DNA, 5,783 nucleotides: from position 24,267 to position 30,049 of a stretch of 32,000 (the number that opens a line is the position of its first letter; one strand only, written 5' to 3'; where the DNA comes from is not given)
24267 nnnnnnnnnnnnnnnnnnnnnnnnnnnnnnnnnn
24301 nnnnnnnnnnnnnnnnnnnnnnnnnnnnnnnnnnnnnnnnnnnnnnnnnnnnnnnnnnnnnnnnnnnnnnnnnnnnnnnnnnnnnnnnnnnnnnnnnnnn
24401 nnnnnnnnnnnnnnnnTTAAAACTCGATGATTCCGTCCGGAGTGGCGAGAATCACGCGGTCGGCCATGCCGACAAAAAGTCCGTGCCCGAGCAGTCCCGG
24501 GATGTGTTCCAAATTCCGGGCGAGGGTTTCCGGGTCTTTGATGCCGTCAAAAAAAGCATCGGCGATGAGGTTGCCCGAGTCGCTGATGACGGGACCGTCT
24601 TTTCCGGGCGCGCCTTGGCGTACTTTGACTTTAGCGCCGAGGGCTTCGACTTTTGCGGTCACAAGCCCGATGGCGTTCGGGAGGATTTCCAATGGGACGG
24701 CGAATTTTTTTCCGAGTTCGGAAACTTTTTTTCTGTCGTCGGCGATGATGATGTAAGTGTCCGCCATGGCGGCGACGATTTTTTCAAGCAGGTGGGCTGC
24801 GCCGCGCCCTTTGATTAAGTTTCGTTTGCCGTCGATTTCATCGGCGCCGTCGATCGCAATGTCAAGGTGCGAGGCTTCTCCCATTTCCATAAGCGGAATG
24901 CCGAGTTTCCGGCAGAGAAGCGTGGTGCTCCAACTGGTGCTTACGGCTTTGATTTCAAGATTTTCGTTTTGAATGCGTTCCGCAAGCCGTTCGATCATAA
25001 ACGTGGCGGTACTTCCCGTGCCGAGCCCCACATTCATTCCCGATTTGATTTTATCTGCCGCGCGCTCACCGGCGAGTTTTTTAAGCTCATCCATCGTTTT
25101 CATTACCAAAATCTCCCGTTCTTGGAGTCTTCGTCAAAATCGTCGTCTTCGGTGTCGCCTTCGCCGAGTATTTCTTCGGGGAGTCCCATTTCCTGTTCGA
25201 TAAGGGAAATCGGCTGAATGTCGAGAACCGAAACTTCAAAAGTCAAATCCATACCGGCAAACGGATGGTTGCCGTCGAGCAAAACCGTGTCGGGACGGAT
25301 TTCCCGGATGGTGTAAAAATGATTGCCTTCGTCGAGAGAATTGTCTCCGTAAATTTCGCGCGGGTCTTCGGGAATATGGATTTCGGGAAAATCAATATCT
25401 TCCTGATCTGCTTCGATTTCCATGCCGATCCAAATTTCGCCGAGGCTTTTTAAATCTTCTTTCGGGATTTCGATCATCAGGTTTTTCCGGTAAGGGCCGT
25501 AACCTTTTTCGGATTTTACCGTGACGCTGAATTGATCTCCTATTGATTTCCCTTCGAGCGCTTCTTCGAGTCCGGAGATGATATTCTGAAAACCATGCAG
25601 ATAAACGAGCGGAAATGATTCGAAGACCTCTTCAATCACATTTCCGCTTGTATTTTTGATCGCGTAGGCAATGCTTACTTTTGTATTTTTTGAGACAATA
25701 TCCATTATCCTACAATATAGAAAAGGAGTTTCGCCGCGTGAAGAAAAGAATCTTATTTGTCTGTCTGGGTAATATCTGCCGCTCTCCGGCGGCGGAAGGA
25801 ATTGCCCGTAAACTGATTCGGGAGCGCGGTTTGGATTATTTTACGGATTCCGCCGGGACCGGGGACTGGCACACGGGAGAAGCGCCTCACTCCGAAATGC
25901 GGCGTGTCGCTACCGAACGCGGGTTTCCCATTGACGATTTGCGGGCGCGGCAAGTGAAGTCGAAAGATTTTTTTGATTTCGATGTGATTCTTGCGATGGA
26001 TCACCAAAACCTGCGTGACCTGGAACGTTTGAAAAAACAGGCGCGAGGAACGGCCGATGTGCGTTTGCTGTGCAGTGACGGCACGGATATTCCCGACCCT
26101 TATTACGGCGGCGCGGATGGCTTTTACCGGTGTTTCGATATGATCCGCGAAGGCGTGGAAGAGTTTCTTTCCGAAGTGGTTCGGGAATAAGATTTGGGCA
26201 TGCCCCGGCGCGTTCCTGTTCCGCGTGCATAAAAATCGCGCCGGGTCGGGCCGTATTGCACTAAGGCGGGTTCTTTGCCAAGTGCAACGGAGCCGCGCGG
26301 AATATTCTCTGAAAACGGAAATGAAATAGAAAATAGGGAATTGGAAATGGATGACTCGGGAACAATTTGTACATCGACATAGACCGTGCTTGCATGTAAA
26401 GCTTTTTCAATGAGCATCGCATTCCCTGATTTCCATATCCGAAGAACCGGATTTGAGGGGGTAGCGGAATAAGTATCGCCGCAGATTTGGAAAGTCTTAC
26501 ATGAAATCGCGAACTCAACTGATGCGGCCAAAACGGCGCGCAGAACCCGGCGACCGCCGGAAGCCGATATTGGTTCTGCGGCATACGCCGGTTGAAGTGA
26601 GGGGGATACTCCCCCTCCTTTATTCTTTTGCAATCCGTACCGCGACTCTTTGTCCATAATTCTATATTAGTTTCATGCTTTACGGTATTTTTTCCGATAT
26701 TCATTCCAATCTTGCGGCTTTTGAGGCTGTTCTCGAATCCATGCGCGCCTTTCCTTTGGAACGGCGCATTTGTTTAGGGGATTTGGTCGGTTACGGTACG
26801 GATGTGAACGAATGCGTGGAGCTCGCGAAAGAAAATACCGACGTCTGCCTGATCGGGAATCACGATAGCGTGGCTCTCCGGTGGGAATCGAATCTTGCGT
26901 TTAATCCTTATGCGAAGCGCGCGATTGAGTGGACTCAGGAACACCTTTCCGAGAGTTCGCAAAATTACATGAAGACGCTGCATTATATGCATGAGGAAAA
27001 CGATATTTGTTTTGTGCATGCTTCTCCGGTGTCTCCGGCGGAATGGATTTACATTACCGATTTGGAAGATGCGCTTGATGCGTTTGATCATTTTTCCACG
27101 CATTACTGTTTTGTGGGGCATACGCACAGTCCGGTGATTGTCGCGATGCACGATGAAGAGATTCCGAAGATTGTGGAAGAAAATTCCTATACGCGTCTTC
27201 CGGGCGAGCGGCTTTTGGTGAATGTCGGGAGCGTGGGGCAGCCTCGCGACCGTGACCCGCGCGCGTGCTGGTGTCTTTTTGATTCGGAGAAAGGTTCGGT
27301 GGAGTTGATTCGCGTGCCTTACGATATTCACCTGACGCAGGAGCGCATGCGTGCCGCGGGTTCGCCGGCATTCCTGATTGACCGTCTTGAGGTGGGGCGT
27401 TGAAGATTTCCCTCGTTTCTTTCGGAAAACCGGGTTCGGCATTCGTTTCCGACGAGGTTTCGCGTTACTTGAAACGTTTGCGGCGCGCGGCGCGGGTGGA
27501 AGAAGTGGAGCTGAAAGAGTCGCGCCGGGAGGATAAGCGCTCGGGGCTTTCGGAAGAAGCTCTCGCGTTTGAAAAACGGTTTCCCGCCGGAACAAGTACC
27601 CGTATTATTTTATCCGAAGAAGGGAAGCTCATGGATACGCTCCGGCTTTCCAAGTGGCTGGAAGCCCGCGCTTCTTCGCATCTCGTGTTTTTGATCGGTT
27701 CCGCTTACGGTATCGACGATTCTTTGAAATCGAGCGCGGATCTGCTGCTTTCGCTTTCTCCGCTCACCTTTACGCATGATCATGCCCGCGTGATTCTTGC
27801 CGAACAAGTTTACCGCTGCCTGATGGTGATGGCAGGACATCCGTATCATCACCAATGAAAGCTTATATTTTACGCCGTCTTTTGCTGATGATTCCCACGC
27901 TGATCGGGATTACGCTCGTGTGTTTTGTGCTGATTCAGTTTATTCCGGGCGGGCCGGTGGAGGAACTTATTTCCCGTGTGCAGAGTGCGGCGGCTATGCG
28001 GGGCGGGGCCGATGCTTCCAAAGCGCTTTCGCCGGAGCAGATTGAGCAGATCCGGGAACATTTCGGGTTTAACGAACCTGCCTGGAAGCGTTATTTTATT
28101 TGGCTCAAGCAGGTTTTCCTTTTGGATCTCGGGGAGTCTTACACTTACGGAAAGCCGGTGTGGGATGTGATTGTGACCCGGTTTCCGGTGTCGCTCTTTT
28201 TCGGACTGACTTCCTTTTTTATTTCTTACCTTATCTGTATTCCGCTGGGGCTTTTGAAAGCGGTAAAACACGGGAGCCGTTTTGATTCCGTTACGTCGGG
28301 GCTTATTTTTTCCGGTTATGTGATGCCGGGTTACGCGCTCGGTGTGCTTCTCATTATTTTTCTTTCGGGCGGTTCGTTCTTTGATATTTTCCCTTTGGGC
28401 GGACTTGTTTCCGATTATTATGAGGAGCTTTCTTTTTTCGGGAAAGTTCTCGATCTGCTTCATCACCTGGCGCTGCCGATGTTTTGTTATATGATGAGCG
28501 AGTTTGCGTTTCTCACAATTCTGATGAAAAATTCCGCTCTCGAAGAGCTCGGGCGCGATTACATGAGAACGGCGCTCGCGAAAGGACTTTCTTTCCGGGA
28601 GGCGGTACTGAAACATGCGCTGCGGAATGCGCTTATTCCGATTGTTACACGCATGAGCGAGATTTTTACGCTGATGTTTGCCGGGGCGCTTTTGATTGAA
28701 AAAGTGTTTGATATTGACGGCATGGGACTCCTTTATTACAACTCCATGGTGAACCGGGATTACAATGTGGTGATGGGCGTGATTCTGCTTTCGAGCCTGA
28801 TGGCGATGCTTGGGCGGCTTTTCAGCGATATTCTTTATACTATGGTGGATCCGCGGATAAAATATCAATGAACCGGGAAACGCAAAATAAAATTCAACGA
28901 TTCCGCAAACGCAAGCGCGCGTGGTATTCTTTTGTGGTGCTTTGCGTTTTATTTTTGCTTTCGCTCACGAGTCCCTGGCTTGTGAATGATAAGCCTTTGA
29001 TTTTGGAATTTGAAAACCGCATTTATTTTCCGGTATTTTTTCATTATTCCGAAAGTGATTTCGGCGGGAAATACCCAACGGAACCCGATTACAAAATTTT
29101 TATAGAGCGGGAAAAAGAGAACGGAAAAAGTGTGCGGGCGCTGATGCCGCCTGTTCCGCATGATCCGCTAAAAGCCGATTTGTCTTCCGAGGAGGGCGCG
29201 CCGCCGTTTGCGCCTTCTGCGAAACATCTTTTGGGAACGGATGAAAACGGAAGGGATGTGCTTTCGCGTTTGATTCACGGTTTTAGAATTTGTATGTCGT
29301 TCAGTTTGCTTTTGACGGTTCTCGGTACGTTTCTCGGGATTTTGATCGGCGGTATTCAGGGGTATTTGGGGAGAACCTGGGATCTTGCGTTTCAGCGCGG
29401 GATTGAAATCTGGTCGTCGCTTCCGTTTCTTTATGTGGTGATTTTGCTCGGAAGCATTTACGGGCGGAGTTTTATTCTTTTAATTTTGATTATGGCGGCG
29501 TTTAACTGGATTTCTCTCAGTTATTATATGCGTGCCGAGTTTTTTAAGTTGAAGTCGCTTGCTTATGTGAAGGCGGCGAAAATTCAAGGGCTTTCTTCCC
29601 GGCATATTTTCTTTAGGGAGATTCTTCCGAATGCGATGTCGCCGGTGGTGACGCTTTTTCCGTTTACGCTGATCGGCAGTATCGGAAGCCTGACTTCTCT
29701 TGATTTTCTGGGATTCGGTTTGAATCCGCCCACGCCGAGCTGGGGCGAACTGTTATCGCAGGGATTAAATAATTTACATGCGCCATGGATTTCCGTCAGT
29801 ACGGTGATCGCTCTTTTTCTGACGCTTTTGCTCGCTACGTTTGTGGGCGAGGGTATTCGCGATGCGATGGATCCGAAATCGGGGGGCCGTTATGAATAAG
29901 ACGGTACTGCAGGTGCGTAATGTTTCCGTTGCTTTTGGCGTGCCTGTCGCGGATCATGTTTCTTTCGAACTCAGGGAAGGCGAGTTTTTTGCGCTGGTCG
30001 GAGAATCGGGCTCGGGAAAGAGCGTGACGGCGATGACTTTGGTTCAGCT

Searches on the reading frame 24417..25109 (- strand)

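Call 10: search_protein_families(library=pfam, proteins=[window:24417-25109:-], max_evalue=0.01)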
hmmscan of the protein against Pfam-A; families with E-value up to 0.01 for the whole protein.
window:24417-25109:- (230 aa): 2 families
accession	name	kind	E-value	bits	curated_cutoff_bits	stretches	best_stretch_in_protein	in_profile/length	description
PF06026.20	Rib_5-P_isom_A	-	9.9e-59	198.3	26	1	55-226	2-173/173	Ribose 5-phosphate isomerase A (phosphoriboisomerase A)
PF00455.28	DeoRC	-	6.7e-05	23.3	31.8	1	8-46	4-42/160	DeoR C terminal sensor domain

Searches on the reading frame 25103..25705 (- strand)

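Call 10: search_protein_families(library=pfam, proteins=[window:25103-25705:-], max_evalue=0.01)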
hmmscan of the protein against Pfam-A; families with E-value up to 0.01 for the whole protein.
window:25103-25705:- (200 aa): 1 family
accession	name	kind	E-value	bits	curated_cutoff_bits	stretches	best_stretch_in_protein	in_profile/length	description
PF00254.34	FKBP_C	-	1.2e-06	29.2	21.1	1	5-74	6-76/94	FKBP-type peptidyl-prolyl cis-trans isomerase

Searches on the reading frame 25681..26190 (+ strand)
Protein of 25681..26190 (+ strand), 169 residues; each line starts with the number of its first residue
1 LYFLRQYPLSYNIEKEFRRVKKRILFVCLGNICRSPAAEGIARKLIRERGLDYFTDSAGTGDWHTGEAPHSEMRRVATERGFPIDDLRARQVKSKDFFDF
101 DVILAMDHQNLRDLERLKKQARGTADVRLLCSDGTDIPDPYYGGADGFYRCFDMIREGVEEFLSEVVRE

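Call 10: search_protein_families(library=pfam, proteins=[window:25681-26190:+], max_evalue=0.01)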
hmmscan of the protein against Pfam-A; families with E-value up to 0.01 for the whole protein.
window:25681-26190:+ (169 aa): 1 family
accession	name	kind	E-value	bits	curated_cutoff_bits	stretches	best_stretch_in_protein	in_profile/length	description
PF01451.26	LMWPc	-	7.8e-38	130.3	23.2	1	24-163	1-144/144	Low molecular weight phosphotyrosine protein phosphatase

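Call 56: find_homologous_proteins(query=window:25681-26190:+, max_evalue=1e-30)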
Query window:25681-26190:+ (169 aa): 1569 proteins with E <= 1e-30 among 8000 candidates; the best 120 are listed.
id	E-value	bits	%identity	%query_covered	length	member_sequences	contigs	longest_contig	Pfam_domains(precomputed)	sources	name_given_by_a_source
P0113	1.3e-96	339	100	89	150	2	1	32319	PF01451.28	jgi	jgi:protein-tyrosine phosphatase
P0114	5.8e-82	292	89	86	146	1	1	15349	PF01451.28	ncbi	-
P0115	3.1e-56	208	66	86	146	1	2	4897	PF01451.28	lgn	-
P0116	3.2e-51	192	61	87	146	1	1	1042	PF01451.28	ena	-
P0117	2.3e-50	189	60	89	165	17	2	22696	PF01451.28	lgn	-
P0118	5.6e-50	188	61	82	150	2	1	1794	PF01451.28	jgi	jgi:protein-tyrosine phosphatase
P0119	1.1e-48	183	62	84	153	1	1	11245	PF01451.28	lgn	-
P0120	2.2e-48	182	59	86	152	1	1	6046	PF01451.28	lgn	-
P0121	5.3e-48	181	57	90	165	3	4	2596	PF01451.28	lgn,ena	-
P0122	6.8e-48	181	61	86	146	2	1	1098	PF01451.28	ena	-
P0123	7.2e-48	181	58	92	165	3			PF01451.28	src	-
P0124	1.9e-47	179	56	92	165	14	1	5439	PF01451.28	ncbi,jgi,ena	-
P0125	2.1e-47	179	57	87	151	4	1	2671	PF01451.28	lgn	-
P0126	2.4e-47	179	56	90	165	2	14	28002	PF01451.28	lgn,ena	-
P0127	2.5e-47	179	58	85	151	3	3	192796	PF01451.28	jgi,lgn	jgi:protein-tyrosine phosphatase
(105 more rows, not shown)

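Call 57: find_encoding_contigs(protein=P0114, flank=10000, max_places=2)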
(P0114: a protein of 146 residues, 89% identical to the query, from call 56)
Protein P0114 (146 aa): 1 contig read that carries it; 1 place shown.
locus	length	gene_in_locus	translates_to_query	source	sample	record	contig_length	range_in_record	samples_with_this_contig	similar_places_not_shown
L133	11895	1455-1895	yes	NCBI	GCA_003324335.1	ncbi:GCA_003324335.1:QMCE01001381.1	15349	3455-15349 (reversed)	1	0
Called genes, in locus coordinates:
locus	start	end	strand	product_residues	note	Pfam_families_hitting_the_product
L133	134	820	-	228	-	PF06026:Rib_5-P_isom_A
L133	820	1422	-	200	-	PF00254:FKBP_C (weak)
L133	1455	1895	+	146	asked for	PF01451:LMWPc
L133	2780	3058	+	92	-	-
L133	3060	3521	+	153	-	PF02130:YbeY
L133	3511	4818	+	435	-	PF00571:CBS, PF03471:CorC_HlyC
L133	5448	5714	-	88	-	-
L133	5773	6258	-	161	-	PF00186:DHFR_1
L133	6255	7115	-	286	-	PF00303:Thymidylat_synt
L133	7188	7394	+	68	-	-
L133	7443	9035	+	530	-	PF00009:GTP_EFTU, PF01926:MMR_HSR1 (faint), PF22042:EF-G_D2, PF03144:GTP_EFTU_D2 (weak), PF16658:RF3_C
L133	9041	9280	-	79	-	PF13248:Zn_ribbon_3 (weak)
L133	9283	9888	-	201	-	PF02661:Fic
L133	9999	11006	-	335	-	PF01116:F_bP_aldolase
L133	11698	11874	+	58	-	-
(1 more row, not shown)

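Call 58: find_encoding_contigs(protein=P0115, flank=10000, max_places=2)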
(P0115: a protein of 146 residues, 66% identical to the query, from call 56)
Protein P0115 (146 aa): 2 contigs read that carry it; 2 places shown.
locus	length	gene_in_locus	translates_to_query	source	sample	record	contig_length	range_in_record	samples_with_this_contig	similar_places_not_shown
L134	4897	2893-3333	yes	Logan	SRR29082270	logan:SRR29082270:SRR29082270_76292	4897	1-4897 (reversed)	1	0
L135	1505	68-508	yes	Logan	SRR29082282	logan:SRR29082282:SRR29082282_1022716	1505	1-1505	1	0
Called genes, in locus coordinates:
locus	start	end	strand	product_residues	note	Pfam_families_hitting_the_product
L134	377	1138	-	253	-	PF09603:Fib_succ_major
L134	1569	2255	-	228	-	PF00455:DeoRC (faint), PF06026:Rib_5-P_isom_A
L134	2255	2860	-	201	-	PF00254:FKBP_C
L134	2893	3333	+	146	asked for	PF01451:LMWPc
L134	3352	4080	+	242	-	PF00149:Metallophos, PF12850:Metallophos_2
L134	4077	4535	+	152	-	PF02590:SPOUT_MTase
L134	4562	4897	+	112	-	?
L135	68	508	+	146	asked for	PF01451:LMWPc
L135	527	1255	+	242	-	PF00149:Metallophos, PF12850:Metallophos_2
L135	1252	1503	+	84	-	?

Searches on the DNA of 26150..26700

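Call 78: search_rna_families(source=window, start=26150, end=26700, threshold=evalue, max_evalue=5)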
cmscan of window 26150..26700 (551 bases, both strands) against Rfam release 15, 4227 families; matches with E-value up to 5: 1.
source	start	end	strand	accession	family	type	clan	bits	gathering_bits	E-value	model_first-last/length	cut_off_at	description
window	26593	26622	+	RF00166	PrrB_RsmZ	Gene; sRNA;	CL00106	11.3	44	4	100-131/133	no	PrrB/RsmZ RNA family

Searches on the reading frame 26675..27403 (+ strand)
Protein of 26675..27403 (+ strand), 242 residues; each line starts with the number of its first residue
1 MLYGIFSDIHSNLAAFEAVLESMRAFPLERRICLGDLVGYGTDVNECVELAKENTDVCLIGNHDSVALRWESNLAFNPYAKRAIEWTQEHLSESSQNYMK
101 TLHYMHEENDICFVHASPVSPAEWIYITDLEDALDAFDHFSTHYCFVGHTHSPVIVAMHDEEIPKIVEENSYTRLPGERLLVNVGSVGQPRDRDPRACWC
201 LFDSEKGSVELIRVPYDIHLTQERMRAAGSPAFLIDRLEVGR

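Call 10: search_protein_families(library=pfam, proteins=[window:26675-27403:+], max_evalue=0.01)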
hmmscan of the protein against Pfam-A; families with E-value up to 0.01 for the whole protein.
window:26675-27403:+ (242 aa): 2 families
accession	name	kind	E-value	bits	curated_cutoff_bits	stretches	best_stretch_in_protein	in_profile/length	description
PF12850.12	Metallophos_2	-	2.8e-17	63.6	27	1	1-205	1-152/154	Calcineurin-like phosphoesterase superfamily domain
PF00149.33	Metallophos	-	7e-09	36.8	21.5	1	4-153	4-191/191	Calcineurin-like phosphoesterase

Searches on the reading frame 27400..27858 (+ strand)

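Call 54: search_protein_families(library=pfam, proteins=[window:27400-27858:+], max_evalue=0.0001)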
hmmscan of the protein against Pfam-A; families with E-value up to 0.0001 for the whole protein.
window:27400-27858:+ (152 aa): 1 family
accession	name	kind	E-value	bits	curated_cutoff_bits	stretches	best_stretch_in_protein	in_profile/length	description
PF02590.22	SPOUT_MTase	-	6.4e-38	130.6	27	1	1-150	1-154/154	Predicted SPOUT methyltransferase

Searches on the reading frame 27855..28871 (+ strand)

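Call 82: search_protein_families(library=pfam, proteins=[window:27855-28871:+], max_evalue=0.0001)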
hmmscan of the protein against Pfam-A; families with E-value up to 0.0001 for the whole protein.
window:27855-28871:+ (338 aa): 2 families
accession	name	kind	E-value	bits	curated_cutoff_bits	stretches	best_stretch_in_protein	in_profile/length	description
PF00528.27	BPD_transp_1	-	2e-30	106.3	26.4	1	129-336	2-183/184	Binding-protein-dependent transport system inner membrane component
PF19300.4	BPD_transp_1_N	-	6.3e-09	36.5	23.8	1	1-114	1-111/114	Binding-prot-dependent transport system membrane comp, N-term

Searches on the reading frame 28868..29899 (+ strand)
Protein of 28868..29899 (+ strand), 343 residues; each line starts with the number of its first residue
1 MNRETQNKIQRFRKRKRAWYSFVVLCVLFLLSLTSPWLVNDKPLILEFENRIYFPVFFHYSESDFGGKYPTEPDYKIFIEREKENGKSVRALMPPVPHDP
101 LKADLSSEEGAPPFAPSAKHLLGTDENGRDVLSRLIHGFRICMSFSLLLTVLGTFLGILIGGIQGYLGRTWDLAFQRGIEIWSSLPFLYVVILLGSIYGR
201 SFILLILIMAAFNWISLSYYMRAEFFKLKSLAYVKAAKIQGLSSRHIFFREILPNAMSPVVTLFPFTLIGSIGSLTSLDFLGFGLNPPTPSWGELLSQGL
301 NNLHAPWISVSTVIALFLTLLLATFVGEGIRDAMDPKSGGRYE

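Call 82: search_protein_families(library=pfam, proteins=[window:28868-29899:+], max_evalue=0.0001)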
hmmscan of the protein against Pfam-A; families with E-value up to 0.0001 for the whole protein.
window:28868-29899:+ (343 aa): 2 families
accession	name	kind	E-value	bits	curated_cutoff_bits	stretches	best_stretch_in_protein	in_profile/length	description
PF00528.27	BPD_transp_1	-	1.2e-28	100.6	26.4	1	157-337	1-181/184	Binding-protein-dependent transport system inner membrane component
PF12911.12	OppC_N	-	4.9e-07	30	23.9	1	9-40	7-38/53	N-terminal TM domain of oligopeptide transport permease C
